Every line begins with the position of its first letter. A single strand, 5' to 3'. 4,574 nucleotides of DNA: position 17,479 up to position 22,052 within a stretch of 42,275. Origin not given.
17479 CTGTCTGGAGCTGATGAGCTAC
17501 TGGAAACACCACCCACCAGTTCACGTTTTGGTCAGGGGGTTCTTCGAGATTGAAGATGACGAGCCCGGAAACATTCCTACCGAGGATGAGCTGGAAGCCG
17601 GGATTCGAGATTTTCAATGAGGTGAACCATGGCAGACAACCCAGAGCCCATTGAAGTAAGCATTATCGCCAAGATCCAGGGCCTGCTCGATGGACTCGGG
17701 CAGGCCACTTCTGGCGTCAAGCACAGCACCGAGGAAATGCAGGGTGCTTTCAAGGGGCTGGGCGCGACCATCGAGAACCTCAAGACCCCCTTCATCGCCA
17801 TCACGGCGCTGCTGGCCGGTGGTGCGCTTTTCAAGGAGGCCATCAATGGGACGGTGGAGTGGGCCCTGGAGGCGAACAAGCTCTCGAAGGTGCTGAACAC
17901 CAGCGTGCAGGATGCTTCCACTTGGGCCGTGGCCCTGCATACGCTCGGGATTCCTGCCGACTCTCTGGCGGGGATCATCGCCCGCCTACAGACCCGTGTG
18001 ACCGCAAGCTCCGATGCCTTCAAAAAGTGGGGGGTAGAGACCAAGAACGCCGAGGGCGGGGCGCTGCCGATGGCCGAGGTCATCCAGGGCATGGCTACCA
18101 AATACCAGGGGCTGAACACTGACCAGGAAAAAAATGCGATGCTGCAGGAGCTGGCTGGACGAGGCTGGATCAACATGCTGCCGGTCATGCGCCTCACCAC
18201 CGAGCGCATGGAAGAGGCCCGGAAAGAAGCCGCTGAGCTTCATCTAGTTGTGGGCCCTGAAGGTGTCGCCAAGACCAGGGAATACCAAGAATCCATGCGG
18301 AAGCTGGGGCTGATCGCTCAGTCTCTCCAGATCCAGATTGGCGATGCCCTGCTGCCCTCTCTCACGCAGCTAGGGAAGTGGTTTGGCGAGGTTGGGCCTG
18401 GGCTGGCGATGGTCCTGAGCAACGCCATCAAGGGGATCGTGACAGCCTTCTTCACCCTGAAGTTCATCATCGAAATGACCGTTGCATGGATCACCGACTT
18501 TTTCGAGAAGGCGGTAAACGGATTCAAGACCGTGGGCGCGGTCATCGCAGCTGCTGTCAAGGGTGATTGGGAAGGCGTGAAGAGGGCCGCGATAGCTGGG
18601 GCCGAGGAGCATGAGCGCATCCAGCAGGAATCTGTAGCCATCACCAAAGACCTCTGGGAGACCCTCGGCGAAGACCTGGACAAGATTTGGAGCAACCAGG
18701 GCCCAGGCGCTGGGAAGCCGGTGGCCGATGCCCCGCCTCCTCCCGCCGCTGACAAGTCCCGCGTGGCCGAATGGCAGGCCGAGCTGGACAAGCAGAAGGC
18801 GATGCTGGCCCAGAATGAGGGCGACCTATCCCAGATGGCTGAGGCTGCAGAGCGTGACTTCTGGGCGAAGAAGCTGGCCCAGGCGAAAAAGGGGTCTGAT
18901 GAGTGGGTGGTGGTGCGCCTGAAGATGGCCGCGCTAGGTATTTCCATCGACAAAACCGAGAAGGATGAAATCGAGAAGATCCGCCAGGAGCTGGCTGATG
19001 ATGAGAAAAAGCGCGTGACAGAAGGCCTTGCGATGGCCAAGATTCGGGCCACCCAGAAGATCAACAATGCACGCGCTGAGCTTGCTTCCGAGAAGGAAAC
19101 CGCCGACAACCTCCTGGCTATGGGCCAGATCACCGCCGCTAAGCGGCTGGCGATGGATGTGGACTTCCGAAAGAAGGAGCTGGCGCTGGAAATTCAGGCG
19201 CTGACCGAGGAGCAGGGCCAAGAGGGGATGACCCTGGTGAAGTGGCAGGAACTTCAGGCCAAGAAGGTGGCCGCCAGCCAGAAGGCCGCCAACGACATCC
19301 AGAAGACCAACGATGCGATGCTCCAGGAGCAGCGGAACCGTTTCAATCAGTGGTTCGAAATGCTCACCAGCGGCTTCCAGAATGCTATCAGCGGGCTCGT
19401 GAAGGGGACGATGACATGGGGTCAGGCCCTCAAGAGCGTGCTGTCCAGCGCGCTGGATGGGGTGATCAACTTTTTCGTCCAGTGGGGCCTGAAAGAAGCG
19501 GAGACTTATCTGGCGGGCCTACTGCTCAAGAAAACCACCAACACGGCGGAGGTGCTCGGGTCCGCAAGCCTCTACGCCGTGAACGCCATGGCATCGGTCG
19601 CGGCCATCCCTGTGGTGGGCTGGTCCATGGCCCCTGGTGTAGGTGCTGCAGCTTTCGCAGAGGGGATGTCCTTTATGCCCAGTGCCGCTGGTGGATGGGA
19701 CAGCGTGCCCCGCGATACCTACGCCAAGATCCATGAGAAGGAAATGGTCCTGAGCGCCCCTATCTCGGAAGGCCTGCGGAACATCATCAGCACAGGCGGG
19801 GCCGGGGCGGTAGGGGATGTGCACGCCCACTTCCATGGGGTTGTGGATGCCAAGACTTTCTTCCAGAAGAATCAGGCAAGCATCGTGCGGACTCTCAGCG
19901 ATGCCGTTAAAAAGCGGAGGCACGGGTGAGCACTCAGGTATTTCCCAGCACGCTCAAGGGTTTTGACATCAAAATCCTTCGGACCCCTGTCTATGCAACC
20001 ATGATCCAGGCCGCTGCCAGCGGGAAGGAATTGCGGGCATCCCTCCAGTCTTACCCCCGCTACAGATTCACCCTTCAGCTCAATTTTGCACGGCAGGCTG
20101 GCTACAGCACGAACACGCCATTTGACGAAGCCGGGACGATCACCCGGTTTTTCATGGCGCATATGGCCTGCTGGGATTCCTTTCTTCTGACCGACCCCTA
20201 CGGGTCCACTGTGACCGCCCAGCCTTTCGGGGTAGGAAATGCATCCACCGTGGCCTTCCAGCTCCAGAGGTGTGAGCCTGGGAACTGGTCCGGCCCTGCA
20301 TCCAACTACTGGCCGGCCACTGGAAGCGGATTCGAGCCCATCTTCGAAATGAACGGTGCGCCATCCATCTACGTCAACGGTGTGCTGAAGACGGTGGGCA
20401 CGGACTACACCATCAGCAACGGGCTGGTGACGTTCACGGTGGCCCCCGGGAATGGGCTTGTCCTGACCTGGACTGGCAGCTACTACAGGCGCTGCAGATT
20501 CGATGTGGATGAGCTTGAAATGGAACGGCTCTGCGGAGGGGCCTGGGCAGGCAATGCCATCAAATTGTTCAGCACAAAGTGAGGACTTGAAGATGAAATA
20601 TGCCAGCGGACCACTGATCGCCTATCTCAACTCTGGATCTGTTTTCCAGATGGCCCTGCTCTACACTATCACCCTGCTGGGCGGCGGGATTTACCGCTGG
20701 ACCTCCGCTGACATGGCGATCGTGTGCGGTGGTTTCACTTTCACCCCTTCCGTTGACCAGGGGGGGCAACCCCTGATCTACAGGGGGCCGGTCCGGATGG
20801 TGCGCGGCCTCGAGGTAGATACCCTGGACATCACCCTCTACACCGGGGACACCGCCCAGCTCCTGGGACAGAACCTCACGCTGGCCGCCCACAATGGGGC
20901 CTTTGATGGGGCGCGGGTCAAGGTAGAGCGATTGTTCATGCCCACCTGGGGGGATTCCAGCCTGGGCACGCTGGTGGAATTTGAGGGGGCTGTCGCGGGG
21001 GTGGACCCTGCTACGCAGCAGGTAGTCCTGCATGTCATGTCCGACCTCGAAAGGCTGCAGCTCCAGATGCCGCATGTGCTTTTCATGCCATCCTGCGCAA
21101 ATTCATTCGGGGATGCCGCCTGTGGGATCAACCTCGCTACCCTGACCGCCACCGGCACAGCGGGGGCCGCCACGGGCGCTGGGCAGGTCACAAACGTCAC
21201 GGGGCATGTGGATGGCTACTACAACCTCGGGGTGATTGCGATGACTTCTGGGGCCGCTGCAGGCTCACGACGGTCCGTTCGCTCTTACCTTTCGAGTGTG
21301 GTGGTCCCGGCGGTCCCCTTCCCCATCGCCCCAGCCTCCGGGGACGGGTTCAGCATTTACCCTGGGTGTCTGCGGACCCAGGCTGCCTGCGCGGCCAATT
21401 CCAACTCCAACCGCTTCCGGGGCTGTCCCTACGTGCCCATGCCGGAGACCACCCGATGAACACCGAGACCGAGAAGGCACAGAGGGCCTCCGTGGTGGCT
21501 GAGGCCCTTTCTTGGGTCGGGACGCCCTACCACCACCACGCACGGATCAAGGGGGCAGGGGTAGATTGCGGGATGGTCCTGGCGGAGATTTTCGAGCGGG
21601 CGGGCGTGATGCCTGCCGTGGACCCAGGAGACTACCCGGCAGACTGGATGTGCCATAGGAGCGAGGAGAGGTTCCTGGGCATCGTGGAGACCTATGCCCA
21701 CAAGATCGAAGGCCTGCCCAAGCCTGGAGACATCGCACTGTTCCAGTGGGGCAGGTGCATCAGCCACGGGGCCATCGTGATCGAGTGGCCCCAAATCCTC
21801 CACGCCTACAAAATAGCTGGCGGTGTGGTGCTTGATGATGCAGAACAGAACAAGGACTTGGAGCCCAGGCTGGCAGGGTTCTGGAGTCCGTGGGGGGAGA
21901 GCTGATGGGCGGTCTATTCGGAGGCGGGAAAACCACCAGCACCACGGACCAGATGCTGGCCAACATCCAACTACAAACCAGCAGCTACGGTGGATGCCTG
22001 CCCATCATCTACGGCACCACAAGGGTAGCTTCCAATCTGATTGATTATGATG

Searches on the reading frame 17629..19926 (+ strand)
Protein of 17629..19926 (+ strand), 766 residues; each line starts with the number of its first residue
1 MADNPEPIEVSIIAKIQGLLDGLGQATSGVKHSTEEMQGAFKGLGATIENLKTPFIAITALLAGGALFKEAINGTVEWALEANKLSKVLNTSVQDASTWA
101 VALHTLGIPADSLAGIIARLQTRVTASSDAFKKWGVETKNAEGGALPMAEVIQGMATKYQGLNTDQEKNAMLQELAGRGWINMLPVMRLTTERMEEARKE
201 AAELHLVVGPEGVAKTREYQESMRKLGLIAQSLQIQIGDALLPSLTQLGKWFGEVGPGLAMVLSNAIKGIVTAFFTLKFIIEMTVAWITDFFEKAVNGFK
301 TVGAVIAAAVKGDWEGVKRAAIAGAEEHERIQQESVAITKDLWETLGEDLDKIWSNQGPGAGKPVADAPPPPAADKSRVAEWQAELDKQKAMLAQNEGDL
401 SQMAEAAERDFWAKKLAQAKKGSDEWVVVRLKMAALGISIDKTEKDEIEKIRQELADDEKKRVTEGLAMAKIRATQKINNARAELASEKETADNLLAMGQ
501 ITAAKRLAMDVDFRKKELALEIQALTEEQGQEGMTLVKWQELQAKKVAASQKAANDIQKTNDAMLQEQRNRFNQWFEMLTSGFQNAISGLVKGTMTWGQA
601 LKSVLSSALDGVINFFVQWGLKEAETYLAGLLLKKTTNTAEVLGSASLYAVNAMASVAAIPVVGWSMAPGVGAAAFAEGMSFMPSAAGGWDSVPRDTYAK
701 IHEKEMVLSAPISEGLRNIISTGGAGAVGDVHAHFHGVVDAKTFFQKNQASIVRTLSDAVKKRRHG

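Call 13: search_protein_families(library=phrogs, proteins=[window:17629-19926:+], max_evalue=0.00001)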
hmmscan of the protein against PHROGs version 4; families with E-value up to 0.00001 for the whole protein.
window:17629-19926:+ (766 aa): 7 families
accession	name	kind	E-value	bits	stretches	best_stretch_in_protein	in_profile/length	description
phrog_2854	-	tail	4.3e-31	109.4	1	9-735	10-807/855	tail length tape measure protein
phrog_8462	-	tail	3.8e-22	79.8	1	21-320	19-304/672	tail length tape measure protein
phrog_13338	-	unknown function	2.2e-17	63.6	1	26-489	12-470/903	-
phrog_1538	-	tail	9e-10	38.9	1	82-679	125-693/811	tail length tape measure protein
phrog_1533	-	tail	1.1e-09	37.4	1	112-272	413-579/1688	tail length tape measure protein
phrog_22443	-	unknown function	2.1e-08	33.7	1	35-273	22-275/1064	-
phrog_1107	-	tail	6.2e-07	28.7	1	447-687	912-1133/1252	tail length tape measure protein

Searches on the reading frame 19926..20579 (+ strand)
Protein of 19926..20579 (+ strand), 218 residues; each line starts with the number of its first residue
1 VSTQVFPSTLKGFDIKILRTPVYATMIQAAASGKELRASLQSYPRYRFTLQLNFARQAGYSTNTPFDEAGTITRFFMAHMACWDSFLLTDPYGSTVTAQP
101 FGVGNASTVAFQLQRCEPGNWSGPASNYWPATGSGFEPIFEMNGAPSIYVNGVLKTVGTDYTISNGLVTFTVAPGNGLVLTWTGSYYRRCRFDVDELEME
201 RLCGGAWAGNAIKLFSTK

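Call 13: search_protein_families(library=phrogs, proteins=[window:19926-20579:+], max_evalue=0.00001)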
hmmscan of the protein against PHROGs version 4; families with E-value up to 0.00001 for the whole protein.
window:19926-20579:+ (218 aa): 1 family
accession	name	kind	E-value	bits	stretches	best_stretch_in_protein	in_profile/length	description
phrog_2913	-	other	2.9e-30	106.8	1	2-214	105-294/306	glycoside hydrolase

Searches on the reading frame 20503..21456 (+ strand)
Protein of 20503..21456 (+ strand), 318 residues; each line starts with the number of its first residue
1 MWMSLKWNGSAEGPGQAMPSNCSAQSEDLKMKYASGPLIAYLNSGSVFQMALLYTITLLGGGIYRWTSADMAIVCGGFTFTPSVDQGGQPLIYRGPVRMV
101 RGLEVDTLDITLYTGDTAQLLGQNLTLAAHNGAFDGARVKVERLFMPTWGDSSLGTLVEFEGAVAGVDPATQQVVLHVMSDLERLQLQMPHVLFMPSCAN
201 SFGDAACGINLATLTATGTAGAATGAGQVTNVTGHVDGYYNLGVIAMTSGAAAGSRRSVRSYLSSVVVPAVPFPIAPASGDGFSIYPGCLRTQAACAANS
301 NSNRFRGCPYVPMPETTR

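Call 13: search_protein_families(library=phrogs, proteins=[window:20503-21456:+], max_evalue=0.00001)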
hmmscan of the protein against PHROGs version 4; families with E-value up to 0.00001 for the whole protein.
window:20503-21456:+ (318 aa): 1 family
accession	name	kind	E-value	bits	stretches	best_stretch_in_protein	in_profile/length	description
phrog_778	-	tail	2e-42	146.5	1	43-315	8-267/287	tail assembly protein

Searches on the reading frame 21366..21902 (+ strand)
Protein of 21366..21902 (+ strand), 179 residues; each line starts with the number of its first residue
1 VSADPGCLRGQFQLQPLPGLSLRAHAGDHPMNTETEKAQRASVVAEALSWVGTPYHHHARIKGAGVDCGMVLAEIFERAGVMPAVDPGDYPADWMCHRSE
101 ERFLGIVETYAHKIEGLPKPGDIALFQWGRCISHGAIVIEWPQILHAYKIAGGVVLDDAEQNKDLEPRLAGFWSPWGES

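Call 13: search_protein_families(library=phrogs, proteins=[window:21366-21902:+], max_evalue=0.00001)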
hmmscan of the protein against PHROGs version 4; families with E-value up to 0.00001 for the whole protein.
window:21366-21902:+ (179 aa): 1 family
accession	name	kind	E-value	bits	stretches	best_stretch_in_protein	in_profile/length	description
phrog_329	-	tail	6.5e-13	48.8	1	33-173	528-654/949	minor tail protein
